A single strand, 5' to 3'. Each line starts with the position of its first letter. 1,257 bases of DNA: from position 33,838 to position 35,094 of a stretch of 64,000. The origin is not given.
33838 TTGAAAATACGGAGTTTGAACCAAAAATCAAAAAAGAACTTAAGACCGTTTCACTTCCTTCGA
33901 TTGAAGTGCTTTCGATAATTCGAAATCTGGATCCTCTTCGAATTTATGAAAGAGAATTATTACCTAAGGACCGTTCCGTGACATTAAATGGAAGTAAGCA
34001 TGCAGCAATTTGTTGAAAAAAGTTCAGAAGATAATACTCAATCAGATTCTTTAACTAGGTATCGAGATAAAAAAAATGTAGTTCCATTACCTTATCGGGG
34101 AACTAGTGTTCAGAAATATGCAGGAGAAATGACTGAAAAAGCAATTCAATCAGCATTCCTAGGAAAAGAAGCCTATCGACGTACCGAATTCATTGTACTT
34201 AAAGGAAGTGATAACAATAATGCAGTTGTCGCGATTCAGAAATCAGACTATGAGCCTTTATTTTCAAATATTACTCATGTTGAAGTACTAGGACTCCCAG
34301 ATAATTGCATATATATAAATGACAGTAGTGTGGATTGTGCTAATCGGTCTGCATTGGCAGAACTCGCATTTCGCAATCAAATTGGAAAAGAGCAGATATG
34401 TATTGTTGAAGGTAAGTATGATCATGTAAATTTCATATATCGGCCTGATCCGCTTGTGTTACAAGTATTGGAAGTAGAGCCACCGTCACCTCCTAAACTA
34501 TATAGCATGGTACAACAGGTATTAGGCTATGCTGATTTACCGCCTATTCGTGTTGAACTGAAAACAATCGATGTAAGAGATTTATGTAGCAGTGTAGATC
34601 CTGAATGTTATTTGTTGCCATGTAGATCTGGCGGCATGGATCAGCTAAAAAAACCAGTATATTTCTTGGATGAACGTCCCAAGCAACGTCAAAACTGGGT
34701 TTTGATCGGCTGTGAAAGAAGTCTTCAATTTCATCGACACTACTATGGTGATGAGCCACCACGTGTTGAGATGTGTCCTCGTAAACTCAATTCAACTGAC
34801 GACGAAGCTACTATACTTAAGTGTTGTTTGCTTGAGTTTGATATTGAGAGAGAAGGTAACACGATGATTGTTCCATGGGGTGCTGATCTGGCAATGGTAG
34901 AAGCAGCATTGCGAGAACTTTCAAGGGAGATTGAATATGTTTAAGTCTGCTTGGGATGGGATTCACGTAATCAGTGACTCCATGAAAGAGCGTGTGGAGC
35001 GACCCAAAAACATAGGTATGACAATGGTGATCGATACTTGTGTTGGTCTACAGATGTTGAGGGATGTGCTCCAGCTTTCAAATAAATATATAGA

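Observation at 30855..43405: Operon combining the bacterial-type coenzyme M biosynthesis gene set with a MetE-like Zn alkyltransferase and a thioether-processing toolkit, on a mobile island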

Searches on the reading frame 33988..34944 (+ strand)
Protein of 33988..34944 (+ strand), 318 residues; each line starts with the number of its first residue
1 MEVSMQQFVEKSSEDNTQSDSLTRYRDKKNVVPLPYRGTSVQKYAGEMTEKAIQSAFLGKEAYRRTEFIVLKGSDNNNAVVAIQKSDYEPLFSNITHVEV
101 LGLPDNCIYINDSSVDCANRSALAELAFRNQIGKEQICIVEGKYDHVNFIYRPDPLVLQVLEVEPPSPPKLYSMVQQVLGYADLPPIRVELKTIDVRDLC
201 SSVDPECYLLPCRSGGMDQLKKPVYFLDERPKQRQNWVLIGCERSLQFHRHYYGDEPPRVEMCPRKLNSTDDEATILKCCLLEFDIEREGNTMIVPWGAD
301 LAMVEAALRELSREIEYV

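Call 4: search_protein_families(library=ncbifam, proteins=[window:33988-34944:+], max_evalue=0.00001)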
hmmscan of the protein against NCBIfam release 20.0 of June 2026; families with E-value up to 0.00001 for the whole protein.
window:33988-34944:+ (318 aa): 1 family
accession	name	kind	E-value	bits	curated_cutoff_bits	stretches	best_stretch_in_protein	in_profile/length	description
NF052538.2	CoM_XcbA_fam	subfamily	1e-140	468.1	150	1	26-315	3-292/293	XcbA family protein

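Call 5: search_protein_families(library=pfam, proteins=[window:33988-34944:+], max_evalue=0.001)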
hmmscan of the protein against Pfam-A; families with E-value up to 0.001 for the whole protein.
window:33988-34944:+ (318 aa): 1 family
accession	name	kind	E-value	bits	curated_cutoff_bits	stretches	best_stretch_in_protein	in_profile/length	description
PF24830.1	DUF7714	-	3e-85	286.2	25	1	30-314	1-279/280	Family of unknown function (DUF7714)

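Call 22: find_homologous_proteins(query=window:33988-34944:+, max_evalue=1e-10)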
Query window:33988-34944:+ (318 aa): 2207 proteins with E <= 1e-10 among 3598 candidates; the best 120 are listed.
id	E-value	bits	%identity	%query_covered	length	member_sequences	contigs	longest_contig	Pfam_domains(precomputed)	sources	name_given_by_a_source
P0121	7.2e-201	684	95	99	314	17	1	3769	PF24830.2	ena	-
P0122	9.0e-180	615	84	99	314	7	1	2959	PF24830.2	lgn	-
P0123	1.8e-171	587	80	99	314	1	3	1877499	PF24830.2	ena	-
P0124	9.4e-167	572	77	99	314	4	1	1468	PF24830.2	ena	-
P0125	2.0e-166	571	77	99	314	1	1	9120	PF24830.2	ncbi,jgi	ncbi:MAG: hypothetical protein ACI9N9_001420 [Enterobacterales bacterium]|jgi:hypothetical protein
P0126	6.5e-166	569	77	99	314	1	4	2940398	PF24830.2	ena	-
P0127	7.0e-166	569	78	99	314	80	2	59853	PF24830.2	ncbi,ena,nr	ncbi:MAG: hypothetical protein OXJ38_08295 [Gammaproteobacteria bacterium]|nr:hypothetical protein [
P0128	8.2e-161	552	76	99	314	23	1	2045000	PF24830.2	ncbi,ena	-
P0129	1.3e-148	512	81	86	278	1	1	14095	PF24830.2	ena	-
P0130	7.6e-136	470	68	92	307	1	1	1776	PF24830.2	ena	-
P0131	3.4e-132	458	65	92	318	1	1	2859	PF24830.2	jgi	-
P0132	3.0e-130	452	64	92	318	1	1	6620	PF24830.2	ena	-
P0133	2.7e-128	446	63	94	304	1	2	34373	PF24830.2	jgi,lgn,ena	-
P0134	7.7e-128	444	64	92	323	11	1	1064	PF24830.2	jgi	-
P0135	3.0e-127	442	64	90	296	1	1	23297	PF24830.2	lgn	-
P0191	9.5e-121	421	62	92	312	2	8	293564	PF24830.2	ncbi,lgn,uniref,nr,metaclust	ncbi:DUF7714 family protein [Methylocapsa aurea]|uniref:DUF7714 family protein n=1 Tax=Methylocapsa 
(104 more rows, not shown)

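Call 24: find_related_loci(query=A1, collection=genome_contigs, flank=10000)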
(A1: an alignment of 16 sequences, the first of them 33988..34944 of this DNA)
Query A1 (318 aa) in genome_contigs; peptide patterns used: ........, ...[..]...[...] (x = any residue, [..] = any of these).
322 stretches matched a pattern; 247 encode a relative of the query (tblastn E <= 1e-3); the best 80 are kept; 80 distinct loci.
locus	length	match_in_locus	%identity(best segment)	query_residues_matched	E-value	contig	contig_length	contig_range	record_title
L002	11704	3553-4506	93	1-318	0e+0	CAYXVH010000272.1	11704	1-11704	MAG TPA_asm: uncultured Thiotrichales bacterium isolate binchicken_co231_196 genome assembly, contig: k141_1686921, whol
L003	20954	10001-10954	89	1-318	0e+0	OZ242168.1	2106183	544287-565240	MAG: Gammaproteobacteria bacterium isolate b8ff562c-44dd-40bc-8c1c-884215fd9d6e genome assembly, chromosome: 1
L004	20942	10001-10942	78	5-318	3e-170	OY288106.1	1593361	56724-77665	MAG: uncultured candidatus Porisulfidus sp. isolate caeacd0d-8b14-42db-aaa0-72ba3dde193c genome assembly, chromosome: 1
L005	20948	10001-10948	77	3-318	4e-170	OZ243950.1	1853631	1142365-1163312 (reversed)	MAG: uncultured candidatus Porisulfidus sp. isolate cf025a5e-a0dc-40a1-8d33-8cb912d294f5 genome assembly, chromosome: 1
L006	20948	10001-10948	77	3-318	5e-170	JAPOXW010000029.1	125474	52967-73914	MAG: Gammaproteobacteria bacterium isolate COS4_bin_16 NODE_141_length_125474_cov_21.0462, whole genome shotgun sequence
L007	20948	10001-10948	77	3-318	4e-170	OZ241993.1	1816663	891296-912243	MAG: uncultured candidatus Porisulfidus sp. isolate ba64636f-2cd1-4e9a-8eaa-ecd0b0529e97 genome assembly, chromosome: 1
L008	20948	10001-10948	77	3-318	6e-170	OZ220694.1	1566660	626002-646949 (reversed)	MAG: uncultured candidatus Porisulfidus sp. isolate d7aced61-d1d5-4481-893f-ca77f0084939 genome assembly, chromosome: 1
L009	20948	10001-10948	77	3-318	3e-169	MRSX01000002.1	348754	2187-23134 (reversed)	MAG: Candidatus Porisulfidus sp. TsSOB lac_sponge_s2o1_TsSOB_curated_scaffold_1, whole genome shotgun sequence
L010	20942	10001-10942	76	5-318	5e-168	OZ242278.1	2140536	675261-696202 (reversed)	MAG: Gammaproteobacteria bacterium isolate 99813c64-cda1-4339-9072-ed8613caf1e7 genome assembly, chromosome: 1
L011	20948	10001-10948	75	3-318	2e-166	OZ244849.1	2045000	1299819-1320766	MAG: Gammaproteobacteria bacterium isolate d69fa993-bf33-4d49-8a20-c776535acd96 genome assembly, chromosome: 1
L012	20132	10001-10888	80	23-318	2e-165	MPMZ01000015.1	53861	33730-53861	MAG: Nitrospira sp. bin75 NODE_1060_length_53861_cov_17.4649_ID_2119, whole genome shotgun sequence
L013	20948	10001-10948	77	3-318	3e-169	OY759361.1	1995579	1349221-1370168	MAG: Gammaproteobacteria bacterium isolate 04bf8a70-9503-43c2-bc76-39e540d8a97c genome assembly, chromosome: 1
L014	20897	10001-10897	63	18-316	1e-131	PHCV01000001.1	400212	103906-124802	MAG: Betaproteobacteria bacterium HGW-Betaproteobacteria-11 bjp_ig2069_scaffold_52, whole genome shotgun sequence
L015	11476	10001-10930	61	7-317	2e-131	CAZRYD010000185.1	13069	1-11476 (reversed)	MAG TPA_asm: uncultured Caldilineaceae bacterium isolate SRP323723_co1_132 genome assembly, contig: NODE_4008_length_130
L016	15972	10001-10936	59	10-318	6e-130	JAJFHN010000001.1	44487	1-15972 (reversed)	MAG: Hyphomicrobiales bacterium isolate OFTM156 OFTM156_0, whole genome shotgun sequence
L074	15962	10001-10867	60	26-314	5e-121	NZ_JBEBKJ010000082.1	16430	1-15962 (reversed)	MAG: Methyloglobulus sp. isolate TF_21 NODE_1398_length_16430_cov_31.231339, whole genome shotgun sequence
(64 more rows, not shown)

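Call 30: find_encoding_contigs(protein=P0191, flank=10000, max_places=1)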
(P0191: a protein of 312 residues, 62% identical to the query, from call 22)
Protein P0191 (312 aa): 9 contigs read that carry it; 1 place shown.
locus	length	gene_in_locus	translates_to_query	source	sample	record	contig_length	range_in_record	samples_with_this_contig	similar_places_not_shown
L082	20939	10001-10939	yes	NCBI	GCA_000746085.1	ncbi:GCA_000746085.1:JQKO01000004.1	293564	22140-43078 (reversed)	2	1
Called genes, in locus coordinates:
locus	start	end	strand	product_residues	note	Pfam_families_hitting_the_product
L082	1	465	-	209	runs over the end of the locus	PF00239:Resolvase, PF07508:Recombinase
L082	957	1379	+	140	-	-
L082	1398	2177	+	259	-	-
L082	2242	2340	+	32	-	-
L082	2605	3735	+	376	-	PF01717:Meth_synt_2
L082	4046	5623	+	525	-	PF07992:Pyr_redox_2, PF13738:Pyr_redox_3, PF00070:Pyr_redox, PF02852:Pyr_redox_dim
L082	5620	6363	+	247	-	PF00106:adh_short, PF01370:Epimerase (faint), PF13561:adh_short_C2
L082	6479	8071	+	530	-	PF00732:GMC_oxred_N, PF05199:GMC_oxred_C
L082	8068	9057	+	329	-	PF01144:CoA_trans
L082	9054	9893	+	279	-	-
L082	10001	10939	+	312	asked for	PF24830:DUF7714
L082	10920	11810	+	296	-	PF02679:ComA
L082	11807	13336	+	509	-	PF00206:Lyase_1, PF14698:ASL_C2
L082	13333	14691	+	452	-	PF00206:Lyase_1, PF10397:ADSL_C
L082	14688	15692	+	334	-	PF00291:PALP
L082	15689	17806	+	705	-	PF02629:CoA_binding (weak), PF13380:CoA_binding_2, PF13607:Succ_CoA_lig, PF19045:Ligase_CoA_2 (weak), PF13549:ATP-grasp_5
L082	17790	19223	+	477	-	PF00171:Aldedh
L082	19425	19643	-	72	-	-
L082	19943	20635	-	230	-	PF04542:Sigma70_r2, PF08281:Sigma70_r4_2, PF04545:Sigma70_r4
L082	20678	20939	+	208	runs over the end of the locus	PF13628:DUF4142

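Call 31: find_encoding_contigs(protein=P0123, flank=10000, max_places=1)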
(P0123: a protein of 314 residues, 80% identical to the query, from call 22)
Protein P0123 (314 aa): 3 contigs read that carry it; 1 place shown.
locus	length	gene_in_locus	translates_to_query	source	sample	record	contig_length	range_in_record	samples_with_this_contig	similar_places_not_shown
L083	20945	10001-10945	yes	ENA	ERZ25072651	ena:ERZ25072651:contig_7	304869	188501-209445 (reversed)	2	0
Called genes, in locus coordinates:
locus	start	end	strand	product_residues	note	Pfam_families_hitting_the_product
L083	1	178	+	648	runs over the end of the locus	PF00662:Proton_antipo_N, PF00361:Proton_antipo_M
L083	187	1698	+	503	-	PF00361:Proton_antipo_M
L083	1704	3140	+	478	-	PF00361:Proton_antipo_M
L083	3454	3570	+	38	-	-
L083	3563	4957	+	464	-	PF01134:GIDA (weak), PF01266:DAO (faint), PF03486:HI0933_like (faint), PF05834:Lycopene_cycl (faint), PF07992:Pyr_redox_2, PF13738:Pyr_redox_3, PF00070:Pyr_redox, PF02852:Pyr_redox_dim, +3 more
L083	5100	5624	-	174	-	PF03466:LysR_substrate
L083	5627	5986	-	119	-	PF00126:HTH_1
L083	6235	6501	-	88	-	PF01527:HTH_Tnp_1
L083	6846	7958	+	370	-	PF01717:Meth_synt_2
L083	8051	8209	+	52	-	-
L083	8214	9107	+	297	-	PF01144:CoA_trans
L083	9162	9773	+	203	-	-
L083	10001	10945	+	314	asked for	PF24830:DUF7714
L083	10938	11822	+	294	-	PF02679:ComA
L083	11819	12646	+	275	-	PF00206:Lyase_1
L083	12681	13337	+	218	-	PF14698:ASL_C2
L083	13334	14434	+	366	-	PF00206:Lyase_1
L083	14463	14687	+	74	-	PF10397:ADSL_C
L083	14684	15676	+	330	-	PF00291:PALP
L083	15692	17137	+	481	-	PF00171:Aldedh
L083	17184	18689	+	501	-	PF00890:FAD_binding_2 (faint), PF01266:DAO (faint), PF01494:FAD_binding_3 (faint), PF07992:Pyr_redox_2 (faint), PF13450:NAD_binding_8 (faint), PF00732:GMC_oxred_N, PF05199:GMC_oxred_C (weak)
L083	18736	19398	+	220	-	PF02798:GST_N, PF13417:GST_N_3, PF22441:CLIC-like_N (weak), PF13409:GST_N_2, PF00043:GST_C (weak)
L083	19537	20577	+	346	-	PF06779:MFS_4, PF07690:MFS_1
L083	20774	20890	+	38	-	-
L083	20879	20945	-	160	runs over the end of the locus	PF01613:Flavin_Reduct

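Call 43: search_protein_families(library=ncbifam, proteins=[L083:3563-4957:+, L082:4046-5623:+, L082:6479-8071:+, L083:19537-20577:+, L082:15689-17806:+, L082:5620-6363:+], max_evalue=1e-10)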
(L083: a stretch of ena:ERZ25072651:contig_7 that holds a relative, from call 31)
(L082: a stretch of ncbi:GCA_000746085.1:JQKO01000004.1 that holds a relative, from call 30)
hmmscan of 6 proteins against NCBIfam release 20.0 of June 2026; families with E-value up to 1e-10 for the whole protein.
L083:3563-4957:+ (464 aa): 31 families (the best 25 are shown)
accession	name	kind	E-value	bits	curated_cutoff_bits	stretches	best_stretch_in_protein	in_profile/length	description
NF004939.0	PRK06292.1-1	equivalog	8.1e-144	479.8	435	1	7-456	5-466/476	dihydrolipoyl dehydrogenase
TIGR01350.1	lipoamide_DH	equivalog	9.5e-85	285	408.8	1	7-450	1-456/461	dihydrolipoyl dehydrogenase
TIGR02053.1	MerA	equivalog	2.9e-74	250.7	454.45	1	8-445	1-450/465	mercury(II) reductase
NF004991.0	PRK06370.1-3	subfamily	6.8e-70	236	620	1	4-444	32-483/509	FAD-containing oxidoreductase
NF003585.0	PRK05249.1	equivalog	1.8e-62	211.5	465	1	6-453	5-462/464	Si-specific NAD(P)(+) transhydrogenase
NF004947.0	PRK06292.2-5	equivalog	2.3e-62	211.4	592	1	8-459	4-469/474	dihydrolipoyl dehydrogenase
NF004943.0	PRK06292.2-1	equivalog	7.9e-59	199.6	432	1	8-446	4-453/456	dihydrolipoyl dehydrogenase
NF004992.0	PRK06370.1-4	equivalog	1.6e-57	194.9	629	1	7-440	4-447/459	FAD-containing oxidoreductase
NF005884.0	PRK07846.1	equivalog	2.1e-55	188.1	501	1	7-449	3-452/454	mycothione reductase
NF004776.0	PRK06116.1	equivalog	2.9e-52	178.2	480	1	7-423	4-428/450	glutathione-disulfide reductase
NF004946.0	PRK06292.2-4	subfamily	8.3e-50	169.9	634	1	8-450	4-472/487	dihydrolipoyl dehydrogenase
NF004945.0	PRK06292.2-3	equivalog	1.5e-49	169.2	494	1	8-441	4-445/457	dihydrolipoyl dehydrogenase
NF010311.1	PRK13748.1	subfamily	3.1e-47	161.7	600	1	9-442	99-542/560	mercury(II) reductase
TIGR03452.1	mycothione_red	equivalog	1.1e-45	156.4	635.65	1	8-446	3-450/452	mycothione reductase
NF004944.0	PRK06292.2-2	equivalog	5.4e-45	153.9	619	1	8-455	4-459/460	dihydrolipoyl dehydrogenase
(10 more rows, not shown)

L082:4046-5623:+ (525 aa): 31 families (the best 25 are shown)
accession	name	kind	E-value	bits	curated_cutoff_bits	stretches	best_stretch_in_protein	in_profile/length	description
TIGR01350.1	lipoamide_DH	equivalog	5.3e-48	163.9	408.8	1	47-498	1-435/461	dihydrolipoyl dehydrogenase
TIGR02053.1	MerA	equivalog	7e-46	157.2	454.45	1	49-506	2-442/465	mercury(II) reductase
NF004776.0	PRK06116.1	equivalog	1.9e-41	142.6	480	1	46-495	3-431/450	glutathione-disulfide reductase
NF004943.0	PRK06292.2-1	equivalog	1.6e-39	136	432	1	47-501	3-439/456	dihydrolipoyl dehydrogenase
TIGR01424.1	gluta_reduc_2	equivalog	3.8e-37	127.9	606.05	1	47-495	2-427/446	glutathione-disulfide reductase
NF003585.0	PRK05249.1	equivalog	3.9e-37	128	465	1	46-480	5-420/464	Si-specific NAD(P)(+) transhydrogenase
NF004947.0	PRK06292.2-5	equivalog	2.2e-36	125.7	592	1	46-479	2-419/474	dihydrolipoyl dehydrogenase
NF004992.0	PRK06370.1-4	equivalog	1.8e-31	109.1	629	1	46-494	3-432/459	FAD-containing oxidoreductase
TIGR01421.1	gluta_reduc_1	equivalog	6.7e-31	108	556.15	1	46-492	1-428/450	glutathione-disulfide reductase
NF005884.0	PRK07846.1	equivalog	2.5e-30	105.5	501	1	46-497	2-430/454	mycothione reductase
NF004991.0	PRK06370.1-3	subfamily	8.1e-28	97.2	620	1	45-499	33-469/509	FAD-containing oxidoreductase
NF004945.0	PRK06292.2-3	equivalog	1.3e-26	93.5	494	1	47-499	3-434/457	dihydrolipoyl dehydrogenase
TIGR03452.1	mycothione_red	equivalog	2.7e-25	89.2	635.65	1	47-497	2-431/452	mycothione reductase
NF010311.1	PRK13748.1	subfamily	2.9e-25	89.1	600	1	43-498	93-529/560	mercury(II) reductase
NF004944.0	PRK06292.2-2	equivalog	2.1e-24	86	619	1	46-499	2-434/460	dihydrolipoyl dehydrogenase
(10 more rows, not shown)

L082:6479-8071:+ (530 aa): 5 families
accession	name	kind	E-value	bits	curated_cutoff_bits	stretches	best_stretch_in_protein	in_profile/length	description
NF002550.0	PRK02106.1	subfamily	4.9e-179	596.4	605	1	2-524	6-535/563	choline dehydrogenase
TIGR01810.1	betA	equivalog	6.5e-159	530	732.1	1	3-524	1-528/532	choline dehydrogenase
TIGR03970.1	mycofact_MftG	equivalog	1.1e-96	324.7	387.45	2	3-302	2-303/487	mycofactocin dehydrogenase MftG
TIGR04542.1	GMC_mycofac_2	equivalog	5.5e-39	134.4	400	1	3-265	1-239/425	mycofactocin system GMC family oxidoreductase MftG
NF038210.1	GMC_mycofac_3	equivalog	3.1e-19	69.1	300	0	5-103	2-92/418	mycofactocin system GMC family oxidoreductase MftG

L083:19537-20577:+ (346 aa): 0 families

L082:15689-17806:+ (705 aa): 6 families
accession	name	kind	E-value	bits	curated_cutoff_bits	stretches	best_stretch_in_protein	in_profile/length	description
NF045494.1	AcCoALig_Archglob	equivalog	6.4e-120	401.5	1200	2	7-390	220-599/665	acetate--CoA ligase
NF045492.1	HydPropCoALig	equivalog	3.6e-118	395.8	1300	2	6-439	249-678/700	3-hydroxypropionate--CoA ligase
TIGR02717.1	AcCoA-syn-alpha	equivalog_domain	1.9e-115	386.1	567.15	1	7-451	3-440/447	acetate--CoA ligase alpha subunit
NF045493.1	HydDutCoALig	equivalog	2.2e-109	367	1300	2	7-404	5-401/698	4-hydroxybutyrate--CoA ligase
TIGR01019.1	sucCoAalpha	subfamily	4.6e-13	49.2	353.2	1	57-283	48-275/286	succinate--CoA ligase subunit alpha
NF004230.0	PRK05678.1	equivalog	5.3e-13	48.8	336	1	71-282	66-276/291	succinate--CoA ligase subunit alpha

L082:5620-6363:+ (247 aa): 200 families (the best 25 are shown)
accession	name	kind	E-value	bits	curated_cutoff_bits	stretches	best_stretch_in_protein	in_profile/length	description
NF052558.1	MBtsdlDhBudC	equivalog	9.2e-61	205.6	270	1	3-246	4-243/250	meso-2,3-butanediol dehydrogenase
NF005559.1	PRK07231.1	subfamily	8.9e-60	202.3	215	1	3-245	5-248/249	glucose 1-dehydrogenase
NF005474.0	PRK07074.1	equivalog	6e-58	196.5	361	1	1-246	2-244/259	SDR family oxidoreductase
NF005067.0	PRK06484.1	equivalog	6.8e-56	189.9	713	1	2-246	9-253/524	short chain dehydrogenase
NF004198.0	PRK05653.1-3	equivalog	6.2e-53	179.8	296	1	2-244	7-246/248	3-oxoacyl-ACP reductase FabG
NF009466.0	PRK12826.1-2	subfamily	1.1e-52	179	222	1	1-244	2-244/248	3-oxoacyl-ACP reductase FabG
NF004791.0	PRK06138.1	equivalog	4.7e-51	173.5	312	1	2-246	5-251/252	SDR family oxidoreductase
TIGR01830.1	3oxo_ACP_reduc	equivalog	3.9e-49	167.5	297.75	1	5-243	1-237/239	3-oxoacyl-[acyl-carrier-protein] reductase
TIGR01963.1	PHB_DH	subfamily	5.6e-49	166.7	307.05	1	3-246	2-254/255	3-hydroxybutyrate dehydrogenase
NF005469.0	PRK07063.1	equivalog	9.1e-49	166.3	306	1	3-246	8-256/260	SDR family oxidoreductase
NF004197.0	PRK05653.1-1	equivalog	2.8e-47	161.5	332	1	3-244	8-246/249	3-oxoacyl-ACP reductase FabG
NF009093.0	PRK12429.1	subfamily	6.2e-47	160.1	258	1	2-246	5-258/259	3-hydroxybutyrate dehydrogenase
NF009464.0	PRK12824.1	subfamily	2.2e-46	158.5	269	1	1-244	1-242/245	3-oxoacyl-ACP reductase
NF006080.0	PRK08226.1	equivalog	4.7e-46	157.3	356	1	3-243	7-252/263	SDR family oxidoreductase UcpA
NF005118.0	PRK06550.1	equivalog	5.5e-46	157.3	270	1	1-245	4-234/236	3-oxoacyl-ACP reductase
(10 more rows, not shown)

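Call 46: search_protein_families(library=pfam, proteins=[L082:3793-3990:+, L074:4249-4440:+], max_evalue=1)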
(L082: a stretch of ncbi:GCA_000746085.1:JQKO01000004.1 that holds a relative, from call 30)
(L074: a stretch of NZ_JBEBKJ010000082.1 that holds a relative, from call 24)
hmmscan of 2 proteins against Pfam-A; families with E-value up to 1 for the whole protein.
L082:3793-3990:+ (65 aa): 7 families
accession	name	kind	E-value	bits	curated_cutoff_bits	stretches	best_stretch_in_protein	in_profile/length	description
PF09723.15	Zn_ribbon_8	-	9.9e-05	22.7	34.4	1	1-38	1-36/41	Zinc ribbon domain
PF17283.8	Zn_ribbon_SprT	-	0.0023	18.4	28.1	1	28-65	4-32/38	SprT-like zinc ribbon domain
PF12760.12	Zn_ribbon_IS1595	-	0.0058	17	25.4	1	7-35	20-44/46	Transposase zinc-ribbon domain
PF13397.12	RbpA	-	0.03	15.3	25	1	8-50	31-72/105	RNA polymerase-binding protein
PF00301.25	Rubredoxin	-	0.19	12.2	23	0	25-38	31-44/47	Rubredoxin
PF25206.1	DUF7836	-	0.28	11.5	26.7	1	6-38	8-40/59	Domain of unknown function (DUF7836)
PF24441.1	DUF7560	-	0.47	10.7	27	1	1-13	1-13/44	Family of unknown function (DUF7560)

L074:4249-4440:+ (64 aa): 16 families
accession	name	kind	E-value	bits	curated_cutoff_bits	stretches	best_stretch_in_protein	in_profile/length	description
PF09723.15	Zn_ribbon_8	-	4.1e-12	46.3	34.4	1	1-39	1-37/41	Zinc ribbon domain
PF10058.14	Zn_ribbon_10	-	0.0016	18.6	24.2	1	4-36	21-52/54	ER junction formation factor lunapark, zinc ribbon finger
PF24110.1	DUF7385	-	0.0023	18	28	1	6-24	27-45/72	Family of unknown function (DUF7385)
PF25206.1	DUF7836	-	0.0043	17.3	26.7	1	5-37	7-39/59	Domain of unknown function (DUF7836)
PF12760.12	Zn_ribbon_IS1595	-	0.018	15.4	25.4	1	7-36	20-45/46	Transposase zinc-ribbon domain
PF15135.11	UPF0515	-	0.021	14.7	29.8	1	5-35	153-179/271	Uncharacterised protein UPF0515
PF09654.15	DUF2396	-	0.026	15.1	21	1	5-42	6-38/157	Protein of unknown function (DUF2396)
PF01155.25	HypA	-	0.032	14.7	28.9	1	5-42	70-100/112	Hydrogenase/urease nickel incorporation, metallochaperone, hypA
PF13397.12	RbpA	-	0.033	15.2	25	1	8-38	31-60/105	RNA polymerase-binding protein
PF07282.18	Cas12f1-like_TNB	-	0.062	13.9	26.3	1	7-37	30-49/60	Cas12f1-like, TNB domain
PF13717.11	Zn_ribbon_4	-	0.083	13.3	30.3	1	5-16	25-36/36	zinc-ribbon domain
PF14369.11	Zn_ribbon_19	-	0.16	12.6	30.8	0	8-15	24-31/35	zinc-ribbon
PF08274.17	Zn_Ribbon_YjdM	-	0.23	11.9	30.8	0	8-15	22-29/30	PhnA Zinc-Ribbon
PF24441.1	DUF7560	-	0.5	10.5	27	1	2-15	2-15/44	Family of unknown function (DUF7560)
PF17283.8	Zn_ribbon_SprT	-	0.68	10.5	28.1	0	28-37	4-13/38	SprT-like zinc ribbon domain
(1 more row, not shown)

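Call 74: search_solved_structures(query=L082:4046-5623:+, max_evalue=1e-30)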
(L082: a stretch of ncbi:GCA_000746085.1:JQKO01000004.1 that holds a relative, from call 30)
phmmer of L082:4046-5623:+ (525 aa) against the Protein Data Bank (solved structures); distinct sequences matched with E-value up to 1e-30: 3.
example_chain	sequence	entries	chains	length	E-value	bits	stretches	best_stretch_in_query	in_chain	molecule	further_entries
1mo9_A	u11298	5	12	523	1.5e-240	802.4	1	14-523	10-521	orf3 | 2-OXOPROPYL-COM REDUCTASE | 2-oxopropyl-CoM reductase, carboxylating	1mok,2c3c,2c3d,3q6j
7mgo_A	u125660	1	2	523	1.4e-239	799.2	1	14-523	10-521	2-oxopropyl-CoM reductase, carboxylating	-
7mgn_A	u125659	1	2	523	1.8e-238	795.5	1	14-523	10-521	2-oxopropyl-CoM reductase, carboxylating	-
